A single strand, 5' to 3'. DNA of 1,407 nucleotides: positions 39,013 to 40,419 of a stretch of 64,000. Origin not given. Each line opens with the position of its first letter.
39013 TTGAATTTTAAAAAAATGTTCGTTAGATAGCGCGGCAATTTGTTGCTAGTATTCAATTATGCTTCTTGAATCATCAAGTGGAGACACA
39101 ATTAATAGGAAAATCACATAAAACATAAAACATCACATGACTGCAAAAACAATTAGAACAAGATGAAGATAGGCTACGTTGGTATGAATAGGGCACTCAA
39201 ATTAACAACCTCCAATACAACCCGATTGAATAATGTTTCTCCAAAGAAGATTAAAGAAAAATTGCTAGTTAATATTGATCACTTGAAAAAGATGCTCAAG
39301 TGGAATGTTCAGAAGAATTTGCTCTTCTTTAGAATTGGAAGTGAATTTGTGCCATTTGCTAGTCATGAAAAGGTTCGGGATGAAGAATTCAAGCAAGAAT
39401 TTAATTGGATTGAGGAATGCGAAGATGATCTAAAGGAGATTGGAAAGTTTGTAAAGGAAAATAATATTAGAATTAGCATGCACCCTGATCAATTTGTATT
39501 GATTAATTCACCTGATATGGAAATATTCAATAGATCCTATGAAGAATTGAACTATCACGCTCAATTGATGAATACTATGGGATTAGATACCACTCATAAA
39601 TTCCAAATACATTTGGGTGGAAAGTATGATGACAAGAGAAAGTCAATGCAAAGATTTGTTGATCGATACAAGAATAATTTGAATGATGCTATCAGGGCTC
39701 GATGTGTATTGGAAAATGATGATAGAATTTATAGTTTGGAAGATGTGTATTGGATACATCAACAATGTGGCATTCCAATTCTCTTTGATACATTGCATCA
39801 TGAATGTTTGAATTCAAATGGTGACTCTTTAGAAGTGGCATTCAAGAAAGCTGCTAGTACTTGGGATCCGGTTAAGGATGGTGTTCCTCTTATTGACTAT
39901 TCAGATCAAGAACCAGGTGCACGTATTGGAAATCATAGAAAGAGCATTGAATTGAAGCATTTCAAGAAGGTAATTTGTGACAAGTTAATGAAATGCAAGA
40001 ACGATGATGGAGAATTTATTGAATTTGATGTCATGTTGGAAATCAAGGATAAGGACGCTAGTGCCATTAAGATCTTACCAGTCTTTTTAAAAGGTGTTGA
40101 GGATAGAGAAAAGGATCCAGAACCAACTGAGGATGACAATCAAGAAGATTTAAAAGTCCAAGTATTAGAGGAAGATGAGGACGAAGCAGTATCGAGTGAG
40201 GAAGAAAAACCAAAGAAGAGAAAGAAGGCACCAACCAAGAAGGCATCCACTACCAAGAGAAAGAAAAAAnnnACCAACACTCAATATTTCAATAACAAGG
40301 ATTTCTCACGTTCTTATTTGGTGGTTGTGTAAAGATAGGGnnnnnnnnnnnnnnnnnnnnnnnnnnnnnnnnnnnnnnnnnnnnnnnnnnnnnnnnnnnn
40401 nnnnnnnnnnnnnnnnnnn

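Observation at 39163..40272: UV-damage endonuclease (UVDE/Uve1) with a nuclear-targeting Lys-rich tail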

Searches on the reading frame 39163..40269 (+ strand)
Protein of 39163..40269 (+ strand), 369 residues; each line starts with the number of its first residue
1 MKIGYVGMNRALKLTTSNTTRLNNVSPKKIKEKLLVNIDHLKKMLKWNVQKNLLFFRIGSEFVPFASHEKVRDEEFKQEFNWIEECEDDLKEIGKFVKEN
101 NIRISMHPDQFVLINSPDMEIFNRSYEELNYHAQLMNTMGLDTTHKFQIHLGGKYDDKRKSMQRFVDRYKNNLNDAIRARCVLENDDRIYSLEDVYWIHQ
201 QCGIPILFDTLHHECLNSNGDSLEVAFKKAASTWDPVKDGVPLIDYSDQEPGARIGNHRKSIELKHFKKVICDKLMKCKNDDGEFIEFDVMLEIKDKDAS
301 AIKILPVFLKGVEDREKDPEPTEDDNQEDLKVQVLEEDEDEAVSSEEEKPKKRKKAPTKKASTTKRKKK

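Call 4: search_protein_families(library=pfam, proteins=[window:39163-40269:+], max_evalue=1)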
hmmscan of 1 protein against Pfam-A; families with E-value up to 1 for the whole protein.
window:39163-40269:+ (369 aa): 3 families
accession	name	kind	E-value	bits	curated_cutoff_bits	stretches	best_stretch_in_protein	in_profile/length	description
PF03851.20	UvdE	-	1.6e-55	188.7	24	1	13-267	24-268/275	UV-endonuclease UvdE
PF01261.30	AP_endonuc_2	-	0.00048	20.3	31.1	1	87-214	27-163/249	Xylose isomerase-like TIM barrel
PF21532.2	Bin2_C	-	0.17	12.1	27.4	1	313-363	59-112/266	Bridging integrator 2, C-terminal tail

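Call 5: search_protein_families(library=ncbifam, proteins=[window:39163-40269:+], max_evalue=1)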
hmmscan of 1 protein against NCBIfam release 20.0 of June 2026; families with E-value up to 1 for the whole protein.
window:39163-40269:+ (369 aa): 3 families
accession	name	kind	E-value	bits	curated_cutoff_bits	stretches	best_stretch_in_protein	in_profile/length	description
TIGR00629.1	uvde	equivalog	6.2e-45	154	124.45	1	9-304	25-306/312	UV DNA damage repair endonuclease UvsE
NF002640.0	PRK02308.1-4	equivalog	4.9e-32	111.1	456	1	12-236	23-245/308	UV DNA damage repair endonuclease UvsE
TIGR02507.1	MtrF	equivalog_domain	0.075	12.7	25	1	112-137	3-28/65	tetrahydromethanopterin S-methyltransferase subunit F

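Call 6: search_solved_structures(query=window:39163-40269:+, max_evalue=1, show_alignments=3)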
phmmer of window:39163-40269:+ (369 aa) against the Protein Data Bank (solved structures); distinct sequences matched with E-value up to 1: 12.
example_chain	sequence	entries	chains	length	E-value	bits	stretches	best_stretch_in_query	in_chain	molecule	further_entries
3tc3_A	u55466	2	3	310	7e-63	215.9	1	1-308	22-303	UV damage endonuclease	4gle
3bzj_A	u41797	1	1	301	7.2e-42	146.8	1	2-268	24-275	UV endonuclease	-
2j6v_A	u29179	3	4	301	4.7e-41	144.1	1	2-268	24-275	UV ENDONUCLEASE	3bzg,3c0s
3c0l_A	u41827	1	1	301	6.6e-41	143.6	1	2-268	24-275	UV endonuclease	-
3c0q_A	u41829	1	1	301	3.1e-40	141.4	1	2-268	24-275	UV endonuclease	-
6t7x_A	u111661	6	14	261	0.015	17.4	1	31-94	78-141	DNA polymerase sliding clamp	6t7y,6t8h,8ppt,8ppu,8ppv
1ge8_A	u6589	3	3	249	0.1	14.7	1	32-94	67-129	PROLIFERATION CELL NUCLEAR ANTIGEN | Proliferating Cell Nuclear Antigen | DNA polymerase sliding clamp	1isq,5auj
1iz4_A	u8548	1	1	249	0.1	14.7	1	32-94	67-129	Proliferating cell nuclear antigen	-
3a2f_B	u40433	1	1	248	0.11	14.6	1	32-93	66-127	DNA polymerase sliding clamp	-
1iz5_A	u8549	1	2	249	0.11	14.6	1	32-93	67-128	Proliferating cell nuclear antigen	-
5a6d_A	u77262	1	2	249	0.26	13.3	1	32-93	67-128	DNA POLYMERASE SLIDING CLAMP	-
7n5i_A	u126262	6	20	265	0.29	13.2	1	32-93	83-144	DNA polymerase sliding clamp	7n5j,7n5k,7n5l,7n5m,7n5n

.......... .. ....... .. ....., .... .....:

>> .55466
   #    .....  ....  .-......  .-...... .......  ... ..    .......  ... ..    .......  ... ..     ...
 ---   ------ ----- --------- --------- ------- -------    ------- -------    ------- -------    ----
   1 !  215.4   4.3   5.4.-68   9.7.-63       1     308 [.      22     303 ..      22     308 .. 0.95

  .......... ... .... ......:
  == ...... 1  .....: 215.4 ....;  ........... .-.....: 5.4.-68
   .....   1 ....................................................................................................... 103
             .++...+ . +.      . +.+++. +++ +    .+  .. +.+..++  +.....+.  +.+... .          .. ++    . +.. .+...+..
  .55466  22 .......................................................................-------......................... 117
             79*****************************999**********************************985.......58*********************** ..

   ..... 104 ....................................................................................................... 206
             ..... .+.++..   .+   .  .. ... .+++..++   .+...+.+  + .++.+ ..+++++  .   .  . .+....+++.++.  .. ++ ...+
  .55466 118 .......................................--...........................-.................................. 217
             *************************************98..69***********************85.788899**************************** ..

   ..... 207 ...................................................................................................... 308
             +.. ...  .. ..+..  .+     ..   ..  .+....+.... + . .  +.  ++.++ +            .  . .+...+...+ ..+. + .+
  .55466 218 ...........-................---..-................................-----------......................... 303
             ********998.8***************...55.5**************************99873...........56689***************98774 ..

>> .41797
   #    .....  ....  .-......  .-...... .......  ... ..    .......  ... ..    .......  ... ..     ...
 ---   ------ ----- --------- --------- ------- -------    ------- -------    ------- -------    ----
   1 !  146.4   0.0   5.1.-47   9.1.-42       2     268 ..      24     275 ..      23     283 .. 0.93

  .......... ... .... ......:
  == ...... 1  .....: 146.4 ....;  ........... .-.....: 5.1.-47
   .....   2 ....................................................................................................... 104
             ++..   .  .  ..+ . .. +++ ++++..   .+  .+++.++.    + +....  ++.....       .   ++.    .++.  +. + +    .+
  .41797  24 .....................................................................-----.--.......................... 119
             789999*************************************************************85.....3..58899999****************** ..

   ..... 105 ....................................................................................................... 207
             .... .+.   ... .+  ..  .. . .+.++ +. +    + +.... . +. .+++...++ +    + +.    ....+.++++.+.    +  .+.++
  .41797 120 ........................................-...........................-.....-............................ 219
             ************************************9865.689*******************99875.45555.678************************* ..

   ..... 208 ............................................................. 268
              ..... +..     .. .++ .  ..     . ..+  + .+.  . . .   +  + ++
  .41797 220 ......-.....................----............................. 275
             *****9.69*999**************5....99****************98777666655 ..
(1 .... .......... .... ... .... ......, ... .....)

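Call 10: find_homologous_proteins(query=window:39163-40269:+, max_evalue=1e-10)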
Query window:39163-40269:+ (369 aa): 2852 proteins with E <= 1e-10 among 4823 candidates; the best 120 are listed.
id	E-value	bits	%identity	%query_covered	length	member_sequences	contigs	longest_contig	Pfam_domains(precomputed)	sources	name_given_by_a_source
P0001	2.6e-246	834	100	100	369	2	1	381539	PF03851.21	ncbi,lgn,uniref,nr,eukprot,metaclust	ncbi:predicted protein [Naegleria gruberi]|uniref:Predicted protein n=1 Tax=Naegleria gruberi TaxID=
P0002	6.0e-145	501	61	100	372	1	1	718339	PF01261.31,PF03851.21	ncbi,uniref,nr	ncbi:hypothetical protein C9374_001590 [Naegleria lovaniensis]|uniref:Uncharacterized protein n=1 Ta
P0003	9.4e-142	490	60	99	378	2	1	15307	PF01261.31,PF03851.21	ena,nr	nr:unnamed protein product [Naegleria fowleri]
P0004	8.2e-139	481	93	53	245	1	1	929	PF03851.21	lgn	-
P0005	3.8e-136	472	62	89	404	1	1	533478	PF03851.21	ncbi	ncbi:hypothetical protein ABK040_010106 [Willaertia magna]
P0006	2.1e-104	367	54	84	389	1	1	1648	PF01261.31,PF03851.21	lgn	-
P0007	1.4e-102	361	51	83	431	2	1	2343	PF03851.21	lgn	-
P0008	7.4e-100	352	51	84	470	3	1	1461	PF03851.21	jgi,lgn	-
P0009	1.2e-99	352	51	84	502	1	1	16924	PF03851.21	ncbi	ncbi:hypothetical protein AKO1_010193, partial [Acrasis kona]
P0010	6.9e-98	346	51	84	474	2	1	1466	PF03851.21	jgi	-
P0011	8.2e-97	342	48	100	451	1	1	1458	PF03851.21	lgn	-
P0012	1.4e-92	329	52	72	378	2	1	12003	PF03851.21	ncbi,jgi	jgi:UV DNA damage endonuclease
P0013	6.7e-84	300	47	83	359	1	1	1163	PF03851.21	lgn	-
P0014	6.8e-84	300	49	83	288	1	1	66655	PF01261.31,PF03851.21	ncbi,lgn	ncbi:MAG: UV DNA damage repair endonuclease UvsE [Weeksellaceae bacterium]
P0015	5.5e-82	294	49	79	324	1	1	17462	PF03851.21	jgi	jgi:UV DNA damage endonuclease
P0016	1.1e-81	293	49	83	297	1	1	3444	PF03851.21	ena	-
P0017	1.6e-81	292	47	83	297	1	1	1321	PF01261.31,PF03851.21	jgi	-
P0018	2.4e-81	292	50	83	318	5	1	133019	PF03851.21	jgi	jgi:UV DNA damage endonuclease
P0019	3.1e-81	291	48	83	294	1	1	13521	PF01261.31,PF03851.21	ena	-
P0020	8.3e-81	290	46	83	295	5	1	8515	PF01261.31,PF03851.21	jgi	-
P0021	1.8e-80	289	48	83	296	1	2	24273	PF01261.31,PF03851.21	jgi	jgi:UV DNA damage endonuclease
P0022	2.3e-80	288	50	84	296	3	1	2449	PF01261.31,PF03851.21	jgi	-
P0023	2.4e-80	288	49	83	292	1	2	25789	PF03851.21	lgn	-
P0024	2.9e-80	288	46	83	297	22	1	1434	PF03851.21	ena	-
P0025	3.1e-80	288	49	83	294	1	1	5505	PF01261.31,PF03851.21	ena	-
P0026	3.2e-80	288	47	76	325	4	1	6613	PF03851.21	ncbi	-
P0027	4.0e-80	287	46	83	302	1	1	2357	PF03851.21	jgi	-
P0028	4.1e-80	287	49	82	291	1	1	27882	PF03851.21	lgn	-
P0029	9.5e-80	286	50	83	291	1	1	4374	PF01261.31,PF03851.21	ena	-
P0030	9.7e-80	286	46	83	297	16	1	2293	PF01261.31,PF03851.21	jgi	jgi:UV DNA damage endonuclease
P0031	9.9e-80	286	49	83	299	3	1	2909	PF03851.21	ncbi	-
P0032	1.2e-79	286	50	82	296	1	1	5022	PF01261.31,PF03851.21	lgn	-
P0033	1.6e-79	286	47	84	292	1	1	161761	PF01261.31,PF03851.21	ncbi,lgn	ncbi:MAG: UV DNA damage repair endonuclease UvsE [Candidatus Woesearchaeota archaeon]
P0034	3.9e-79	284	45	83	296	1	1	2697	PF01261.31,PF03851.21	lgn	-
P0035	4.1e-79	284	46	83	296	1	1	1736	PF03851.21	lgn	-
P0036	4.4e-79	284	47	83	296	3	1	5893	PF01261.31,PF03851.21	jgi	-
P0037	8.6e-79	283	47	82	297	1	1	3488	PF03851.21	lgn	-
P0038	9.1e-79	283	50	84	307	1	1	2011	PF03851.21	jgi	jgi:UV DNA damage endonuclease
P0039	9.4e-79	283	48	83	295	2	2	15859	PF03851.21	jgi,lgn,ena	-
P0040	9.7e-79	283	46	83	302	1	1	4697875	PF03851.21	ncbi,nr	ncbi:MAG: UV DNA damage repair endonuclease UvsE [Deltaproteobacteria bacterium]|nr:MAG: UV DNA dama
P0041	1.1e-78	283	49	82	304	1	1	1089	PF03851.21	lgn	-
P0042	1.1e-78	283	50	83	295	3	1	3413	PF03851.21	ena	-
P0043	1.3e-78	283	47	83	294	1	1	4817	PF03851.21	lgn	-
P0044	1.4e-78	282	47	83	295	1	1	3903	PF01261.31,PF03851.21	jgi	jgi:UV DNA damage endonuclease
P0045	1.4e-78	282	44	83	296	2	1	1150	PF01261.31,PF03851.21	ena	-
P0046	1.6e-78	282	43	83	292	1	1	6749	PF01261.31,PF03851.21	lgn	-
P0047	1.7e-78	282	48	84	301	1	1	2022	PF01261.31,PF03851.21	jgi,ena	-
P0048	1.8e-78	282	46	83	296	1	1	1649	PF01261.31,PF03851.21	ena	-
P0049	2.0e-78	282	47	82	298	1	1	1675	PF03851.21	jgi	jgi:UV DNA damage endonuclease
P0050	2.0e-78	282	47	83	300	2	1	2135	PF01261.31,PF03851.21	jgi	jgi:UV DNA damage endonuclease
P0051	2.3e-78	282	50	84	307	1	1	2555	PF03851.21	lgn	-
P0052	2.6e-78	282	45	83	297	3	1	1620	PF01261.31,PF03851.21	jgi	-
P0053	2.6e-78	282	45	83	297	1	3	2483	PF01261.31,PF03851.21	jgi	jgi:UV DNA damage endonuclease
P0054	2.7e-78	281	46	83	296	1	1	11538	PF01261.31,PF03851.21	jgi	jgi:UV DNA damage endonuclease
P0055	3.1e-78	281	48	82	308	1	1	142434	PF03851.21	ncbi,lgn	-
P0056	3.3e-78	281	49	84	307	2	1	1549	PF03851.21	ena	-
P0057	3.4e-78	281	45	83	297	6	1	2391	PF01261.31,PF03851.21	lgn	-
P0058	3.4e-78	281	49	83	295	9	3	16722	PF01261.31,PF03851.21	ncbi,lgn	ncbi:MAG: UV DNA damage repair endonuclease UvsE [candidate division WOR-3 bacterium]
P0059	3.5e-78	281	45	83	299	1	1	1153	PF03851.21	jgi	-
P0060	3.7e-78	281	44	83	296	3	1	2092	PF01261.31,PF03851.21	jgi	jgi:UV DNA damage endonuclease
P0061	3.9e-78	281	46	83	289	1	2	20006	PF03851.21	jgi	jgi:UV DNA damage endonuclease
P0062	4.4e-78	281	50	84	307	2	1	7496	PF03851.21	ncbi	-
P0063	5.7e-78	280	45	83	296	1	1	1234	PF03851.21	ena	-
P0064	7.2e-78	280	45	83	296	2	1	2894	PF01261.31,PF03851.21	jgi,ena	-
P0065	7.2e-78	280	45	83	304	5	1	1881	PF01261.31,PF03851.21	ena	-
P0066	7.2e-78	280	49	83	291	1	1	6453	PF01261.31,PF03851.21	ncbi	-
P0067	8.3e-78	280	46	83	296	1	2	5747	PF01261.31,PF03851.21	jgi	jgi:UV DNA damage endonuclease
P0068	8.7e-78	280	46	83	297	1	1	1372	PF01261.31,PF03851.21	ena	-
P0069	8.8e-78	280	47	84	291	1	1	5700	PF01261.31,PF03851.21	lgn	-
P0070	9.1e-78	280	48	82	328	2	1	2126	PF03851.21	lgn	-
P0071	9.3e-78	280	48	83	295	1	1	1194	PF01261.31,PF03851.21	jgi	jgi:UV DNA damage endonuclease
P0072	9.3e-78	280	49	83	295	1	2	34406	PF01261.31,PF03851.21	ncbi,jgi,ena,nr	ncbi:MAG TPA: UV DNA damage repair endonuclease UvsE [Candidatus Pacearchaeota archaeon]|nr:UV DNA d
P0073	1.2e-77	279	45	86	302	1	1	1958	PF03851.21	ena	-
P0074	1.2e-77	279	49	83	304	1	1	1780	PF01261.31,PF03851.21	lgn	-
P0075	1.3e-77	279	49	84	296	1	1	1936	PF01261.31,PF03851.21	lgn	-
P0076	1.4e-77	279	47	83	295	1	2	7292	PF01261.31,PF03851.21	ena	-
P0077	1.4e-77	279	46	83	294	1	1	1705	PF01261.31,PF03851.21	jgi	-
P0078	1.5e-77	279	45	83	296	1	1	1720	PF03851.21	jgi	-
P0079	1.5e-77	279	44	83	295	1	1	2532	PF01261.31,PF03851.21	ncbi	-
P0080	1.6e-77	279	49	83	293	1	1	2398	PF01261.31,PF03851.21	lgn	-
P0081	1.6e-77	279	44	83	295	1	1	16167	PF03851.21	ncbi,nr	ncbi:UV DNA damage repair endonuclease UvsE [candidate division WOR-3 bacterium]|nr:UV DNA damage re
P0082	1.7e-77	279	46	84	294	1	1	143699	PF01261.31,PF03851.21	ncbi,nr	ncbi:MAG: UV DNA damage repair endonuclease UvsE [Candidatus Babeliales bacterium]|nr:UV DNA damage 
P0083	1.8e-77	279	48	82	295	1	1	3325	PF01261.31,PF03851.21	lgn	-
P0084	1.9e-77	279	48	82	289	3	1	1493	PF01261.31,PF03851.21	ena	-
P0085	1.9e-77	279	45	86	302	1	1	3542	PF01261.31,PF03851.21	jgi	-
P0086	2.2e-77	279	49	82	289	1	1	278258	PF01261.31,PF03851.21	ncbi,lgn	ncbi:MAG: UV DNA damage repair endonuclease UvsE [Candidatus Micrarchaeia archaeon]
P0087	2.2e-77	278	47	84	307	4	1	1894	PF03851.21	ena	-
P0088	2.5e-77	278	47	83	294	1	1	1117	PF01261.31,PF03851.21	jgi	jgi:UV DNA damage endonuclease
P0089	2.8e-77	278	45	83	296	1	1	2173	PF03851.21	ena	-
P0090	3.0e-77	278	50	82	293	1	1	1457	PF03851.21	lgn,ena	-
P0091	3.2e-77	278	47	83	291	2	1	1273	PF03851.21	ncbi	-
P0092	3.4e-77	278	45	85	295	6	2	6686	PF01261.31,PF03851.21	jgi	-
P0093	3.5e-77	278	47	82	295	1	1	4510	PF03851.21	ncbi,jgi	jgi:UV DNA damage endonuclease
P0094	3.8e-77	278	44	96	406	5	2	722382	PF03851.21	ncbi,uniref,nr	ncbi:unnamed protein product [Adineta steineri]|uniref:UV-damage endonuclease n=1 Tax=Adineta steine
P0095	4.0e-77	278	49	82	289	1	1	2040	PF03851.21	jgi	-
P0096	4.8e-77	277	47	81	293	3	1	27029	PF01261.31,PF03851.21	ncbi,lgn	-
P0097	5.0e-77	277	48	82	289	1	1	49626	PF01261.31,PF03851.21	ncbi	ncbi:MAG: UV DNA damage repair endonuclease UvsE [Candidatus Micrarchaeia archaeon]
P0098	5.1e-77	277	47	83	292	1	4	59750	PF03851.21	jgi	jgi:UV DNA damage endonuclease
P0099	5.2e-77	277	47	84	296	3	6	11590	PF01261.31,PF03851.21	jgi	jgi:UV DNA damage endonuclease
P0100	5.6e-77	277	44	83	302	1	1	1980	PF01261.31,PF03851.21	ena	-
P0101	6.0e-77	277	46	83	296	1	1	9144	PF03851.21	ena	-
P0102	6.1e-77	277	46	83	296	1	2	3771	PF03851.21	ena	-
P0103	6.9e-77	277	47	83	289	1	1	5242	PF03851.21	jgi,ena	-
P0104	7.7e-77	277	46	83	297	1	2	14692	PF01261.31,PF03851.21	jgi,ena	-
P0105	7.8e-77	277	46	83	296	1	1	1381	PF01261.31,PF03851.21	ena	-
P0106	7.9e-77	277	46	84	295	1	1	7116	PF01261.31,PF03851.21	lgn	-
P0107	7.9e-77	277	50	83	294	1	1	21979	PF01261.31,PF03851.21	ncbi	-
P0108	8.4e-77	277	44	83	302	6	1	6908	PF03851.21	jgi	-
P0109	8.5e-77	277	49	83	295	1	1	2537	PF01261.31,PF03851.21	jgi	jgi:UV DNA damage endonuclease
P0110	9.7e-77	276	45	83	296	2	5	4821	PF01261.31,PF03851.21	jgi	jgi:UV DNA damage endonuclease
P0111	9.8e-77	276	45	83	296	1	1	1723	PF01261.31,PF03851.21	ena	-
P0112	9.9e-77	276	45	83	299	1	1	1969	PF01261.31,PF03851.21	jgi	-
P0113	1.0e-76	276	44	83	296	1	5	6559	PF03851.21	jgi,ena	jgi:UV DNA damage endonuclease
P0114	1.1e-76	276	45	83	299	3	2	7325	PF03851.21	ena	-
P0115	1.1e-76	276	47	82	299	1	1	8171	PF03851.21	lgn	-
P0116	1.1e-76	276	45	83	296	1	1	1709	PF01261.31,PF03851.21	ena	-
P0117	1.1e-76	276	48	82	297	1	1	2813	PF01261.31,PF03851.21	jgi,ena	-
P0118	1.2e-76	276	46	83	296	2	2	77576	PF03851.21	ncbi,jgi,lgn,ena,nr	ncbi:MAG TPA: UV DNA damage repair endonuclease UvsE [Methanomicrobia archaeon]|nr:UV DNA damage rep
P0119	1.2e-76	276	46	81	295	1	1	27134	PF01261.31,PF03851.21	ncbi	-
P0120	1.2e-76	276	44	83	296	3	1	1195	PF03851.21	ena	-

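Call 26: find_encoding_contigs(protein=P0004, flank=2000, max_places=3)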
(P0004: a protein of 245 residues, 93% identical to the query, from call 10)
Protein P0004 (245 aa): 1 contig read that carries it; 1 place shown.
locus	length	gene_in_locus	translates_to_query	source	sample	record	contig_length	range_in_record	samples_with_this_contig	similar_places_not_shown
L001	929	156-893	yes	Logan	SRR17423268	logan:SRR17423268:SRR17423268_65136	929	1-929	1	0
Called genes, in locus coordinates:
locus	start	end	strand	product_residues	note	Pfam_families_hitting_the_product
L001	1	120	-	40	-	?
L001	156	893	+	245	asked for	PF03851:UvdE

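Call 34: predict_structure(alignment_id=A1)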
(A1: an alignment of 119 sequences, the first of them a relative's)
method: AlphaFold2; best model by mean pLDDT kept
length: 369 residues; sequences in the alignment: 119
mean_pLDDT: 88.5   pTM: 0.83
mean pLDDT of the five models: 88.5, 88.0, 88.0, 87.8, 87.6
residues with pLDDT >= 90: 286; 70-90: 31; 50-70: 18; < 50: 34
segments of 3 or more residues with pLDDT < 50: 322-324, 326-348
pLDDT, mean of each block of 10 residues (from residue 1): 93 95 96 98 98 97 95 95 97 99 93 92 97 98 96 84 97 98 87 95 97 87 96 98 97 92 97 97 97 94 98 84 49 39 42 52 55
secondary structure, 60 per line:
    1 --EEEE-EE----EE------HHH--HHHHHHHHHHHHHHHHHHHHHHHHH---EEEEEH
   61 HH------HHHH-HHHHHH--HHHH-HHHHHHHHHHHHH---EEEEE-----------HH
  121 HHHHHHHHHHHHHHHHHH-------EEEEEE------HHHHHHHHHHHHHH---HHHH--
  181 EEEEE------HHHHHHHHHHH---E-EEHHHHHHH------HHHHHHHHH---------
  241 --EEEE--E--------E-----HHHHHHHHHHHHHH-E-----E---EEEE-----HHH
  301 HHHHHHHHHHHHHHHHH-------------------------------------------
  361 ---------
elements in order: E3-6 H27-51 E55-59 H69-72 H74-79 H82-85 H87-99 E103-107 H119-138 E146-151 H158-171 H175-178 E181-185 H192-202 H210-216 H223-231 E243-246 H264-277 E289-292 H298-317
